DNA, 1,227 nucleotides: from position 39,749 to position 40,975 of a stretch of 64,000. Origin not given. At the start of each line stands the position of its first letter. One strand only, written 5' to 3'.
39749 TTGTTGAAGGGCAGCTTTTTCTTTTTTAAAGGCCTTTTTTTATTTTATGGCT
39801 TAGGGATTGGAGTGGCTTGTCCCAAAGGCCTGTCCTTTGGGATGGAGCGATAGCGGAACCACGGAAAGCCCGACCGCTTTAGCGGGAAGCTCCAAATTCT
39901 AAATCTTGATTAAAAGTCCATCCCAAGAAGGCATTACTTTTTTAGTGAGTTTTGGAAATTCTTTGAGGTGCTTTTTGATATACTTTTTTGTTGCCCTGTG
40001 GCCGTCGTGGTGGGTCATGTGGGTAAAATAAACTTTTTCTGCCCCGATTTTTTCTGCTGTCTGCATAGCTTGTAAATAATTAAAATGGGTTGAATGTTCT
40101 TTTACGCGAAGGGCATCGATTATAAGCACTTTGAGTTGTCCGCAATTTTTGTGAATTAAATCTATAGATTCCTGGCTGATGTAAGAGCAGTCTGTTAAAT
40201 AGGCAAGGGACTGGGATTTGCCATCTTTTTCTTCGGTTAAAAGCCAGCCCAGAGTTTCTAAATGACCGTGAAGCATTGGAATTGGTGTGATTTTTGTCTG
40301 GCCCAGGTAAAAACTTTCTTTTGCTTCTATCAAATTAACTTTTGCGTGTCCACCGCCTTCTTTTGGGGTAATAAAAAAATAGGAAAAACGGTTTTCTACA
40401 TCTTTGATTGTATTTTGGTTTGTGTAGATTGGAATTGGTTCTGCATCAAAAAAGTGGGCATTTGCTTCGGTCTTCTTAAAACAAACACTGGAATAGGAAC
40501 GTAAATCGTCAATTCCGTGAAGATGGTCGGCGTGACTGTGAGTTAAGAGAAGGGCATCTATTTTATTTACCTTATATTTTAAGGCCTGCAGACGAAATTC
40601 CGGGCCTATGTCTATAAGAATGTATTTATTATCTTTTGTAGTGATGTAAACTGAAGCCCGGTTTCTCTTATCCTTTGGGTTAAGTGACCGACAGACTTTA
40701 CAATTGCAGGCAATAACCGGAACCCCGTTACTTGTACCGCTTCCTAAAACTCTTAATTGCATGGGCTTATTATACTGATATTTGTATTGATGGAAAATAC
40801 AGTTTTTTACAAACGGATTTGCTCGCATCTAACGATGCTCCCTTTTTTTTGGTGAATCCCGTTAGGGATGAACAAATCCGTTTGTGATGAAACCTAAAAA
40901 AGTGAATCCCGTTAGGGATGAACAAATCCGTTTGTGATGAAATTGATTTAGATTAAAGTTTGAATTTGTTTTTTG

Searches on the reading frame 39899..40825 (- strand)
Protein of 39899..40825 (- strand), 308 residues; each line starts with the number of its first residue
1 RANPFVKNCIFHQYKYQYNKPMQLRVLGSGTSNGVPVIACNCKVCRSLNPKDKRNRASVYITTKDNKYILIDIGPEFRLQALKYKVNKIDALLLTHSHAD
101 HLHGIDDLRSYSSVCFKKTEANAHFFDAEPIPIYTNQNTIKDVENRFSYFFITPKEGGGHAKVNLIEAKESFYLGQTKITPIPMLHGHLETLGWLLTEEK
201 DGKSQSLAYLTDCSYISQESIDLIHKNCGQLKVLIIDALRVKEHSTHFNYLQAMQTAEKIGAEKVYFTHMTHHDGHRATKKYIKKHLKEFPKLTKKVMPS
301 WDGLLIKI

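Call 67: search_solved_structures(query=window:39899-40825:-, max_evalue=0.001)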
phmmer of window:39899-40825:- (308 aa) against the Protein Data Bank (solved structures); distinct sequences matched with E-value up to 0.001: 5.
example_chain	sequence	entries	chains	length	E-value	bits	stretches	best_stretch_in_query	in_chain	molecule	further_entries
6b9v_A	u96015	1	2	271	3.4e-45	158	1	24-283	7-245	Beta-lactamase-like protein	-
3py5_A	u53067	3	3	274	5.6e-29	104.8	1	23-271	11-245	Beta-lactamase-like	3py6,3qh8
3md7_A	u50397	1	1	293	6.9e-29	104.5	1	23-271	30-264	Beta-lactamase-like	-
3g1p_A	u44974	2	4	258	2.1e-09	40.5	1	23-109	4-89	Protein phnP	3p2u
6kns_A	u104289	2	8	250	0.00046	22.9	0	58-284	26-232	Putative metal-dependent hydrolase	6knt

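Call 68: search_protein_families(library=ncbifam, proteins=[window:39899-40825:-], max_evalue=0.001)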
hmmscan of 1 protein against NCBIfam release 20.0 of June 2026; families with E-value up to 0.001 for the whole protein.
window:39899-40825:- (308 aa): 12 families
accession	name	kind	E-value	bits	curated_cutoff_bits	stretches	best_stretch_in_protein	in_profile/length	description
NF038231.1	MBL_Geo_Pelo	equivalog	5e-69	232.7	360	1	24-282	2-235/250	GPMC system MBL fold metallohydrolase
NF002553.0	PRK02113.1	equivalog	4.3e-60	203.2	386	1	22-286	1-240/252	MBL fold metallo-hydrolase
TIGR03307.1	PhnP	equivalog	3.2e-27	95.5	272.25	2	22-109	1-87/249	phosphonate metabolism protein PhnP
TIGR02651.1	RNase_Z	equivalog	4.1e-13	49.1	292.95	1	47-200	9-151/302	ribonuclease Z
NF000801.0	PRK00055.1-3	equivalog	3.7e-12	45.9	252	1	45-111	9-76/307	ribonuclease Z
TIGR02108.2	PQQ_syn_pqqB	equivalog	5.4e-10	39.2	245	1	24-221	2-203/298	pyrroloquinoline quinone biosynthesis protein PqqB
NF002558.0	PRK02126.1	subfamily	4.1e-09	35.9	315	1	59-108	19-67/345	ribonuclease Z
NF041851.1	cyc_nuc_deg_phdiest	equivalog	2e-05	24.1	400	1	55-271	17-222/253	cyclic nucleotide-degrading phosphodiesterase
TIGR03413.1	GSH_gloB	equivalog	5e-05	22.8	200.8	1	61-113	15-68/248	hydroxyacylglutathione hydrolase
NF000800.0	PRK00055.1-1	equivalog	0.00039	19.5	398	0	50-112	13-80/305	ribonuclease Z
NF033105.1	bla_subclass_B3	equivalog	0.00046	19.6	240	0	69-216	35-175/257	subclass B3 metallo-beta-lactamase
NF041257.1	GntH_guanitoxin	equivalog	0.00047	19.1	333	1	53-111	28-90/374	guanitoxin biosynthesis MBL fold metallo-hydrolase GntH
